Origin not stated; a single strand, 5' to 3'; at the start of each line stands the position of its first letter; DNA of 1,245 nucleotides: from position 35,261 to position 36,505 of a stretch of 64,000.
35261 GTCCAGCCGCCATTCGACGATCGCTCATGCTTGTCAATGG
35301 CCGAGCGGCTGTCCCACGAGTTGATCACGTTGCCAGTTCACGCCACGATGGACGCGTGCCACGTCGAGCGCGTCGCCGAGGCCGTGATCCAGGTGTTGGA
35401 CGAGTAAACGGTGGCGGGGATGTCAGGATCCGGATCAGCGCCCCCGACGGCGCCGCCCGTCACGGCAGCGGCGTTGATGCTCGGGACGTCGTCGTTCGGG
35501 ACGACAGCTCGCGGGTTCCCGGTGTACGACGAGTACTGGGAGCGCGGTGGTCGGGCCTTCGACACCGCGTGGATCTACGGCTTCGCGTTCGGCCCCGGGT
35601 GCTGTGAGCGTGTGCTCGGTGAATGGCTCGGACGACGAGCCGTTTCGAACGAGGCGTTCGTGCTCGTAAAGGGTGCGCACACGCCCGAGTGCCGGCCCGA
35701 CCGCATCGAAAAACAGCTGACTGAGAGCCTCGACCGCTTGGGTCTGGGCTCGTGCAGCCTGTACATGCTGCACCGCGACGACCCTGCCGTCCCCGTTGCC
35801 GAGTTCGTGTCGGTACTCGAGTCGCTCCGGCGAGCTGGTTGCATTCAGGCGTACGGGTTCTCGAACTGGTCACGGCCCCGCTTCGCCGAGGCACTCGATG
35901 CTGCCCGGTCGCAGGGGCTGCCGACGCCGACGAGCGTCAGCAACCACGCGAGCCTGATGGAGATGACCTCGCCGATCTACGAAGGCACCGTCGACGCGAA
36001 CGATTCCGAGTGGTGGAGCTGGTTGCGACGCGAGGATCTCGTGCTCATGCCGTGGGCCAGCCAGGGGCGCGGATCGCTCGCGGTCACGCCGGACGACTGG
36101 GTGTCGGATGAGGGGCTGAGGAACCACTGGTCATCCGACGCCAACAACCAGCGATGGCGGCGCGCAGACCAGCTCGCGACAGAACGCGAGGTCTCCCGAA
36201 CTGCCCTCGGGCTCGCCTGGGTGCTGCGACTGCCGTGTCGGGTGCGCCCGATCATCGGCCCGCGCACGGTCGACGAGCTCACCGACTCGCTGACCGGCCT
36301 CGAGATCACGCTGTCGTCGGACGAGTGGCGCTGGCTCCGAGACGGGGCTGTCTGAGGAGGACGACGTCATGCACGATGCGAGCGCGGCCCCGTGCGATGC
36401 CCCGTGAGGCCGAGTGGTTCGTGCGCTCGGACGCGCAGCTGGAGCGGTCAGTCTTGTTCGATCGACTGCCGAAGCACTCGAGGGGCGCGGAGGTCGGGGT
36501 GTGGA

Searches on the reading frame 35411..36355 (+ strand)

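Call 81: search_protein_families(library=pfam, proteins=[window:35411-36355:+], max_evalue=0.001)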
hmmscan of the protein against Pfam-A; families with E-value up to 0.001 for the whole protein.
window:35411-36355:+ (314 aa): 1 family
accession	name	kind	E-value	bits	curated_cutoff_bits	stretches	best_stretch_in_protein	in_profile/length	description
PF00248.27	Aldo_ket_red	-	2.3e-37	129.1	24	1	22-307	2-284/291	Aldo/keto reductase family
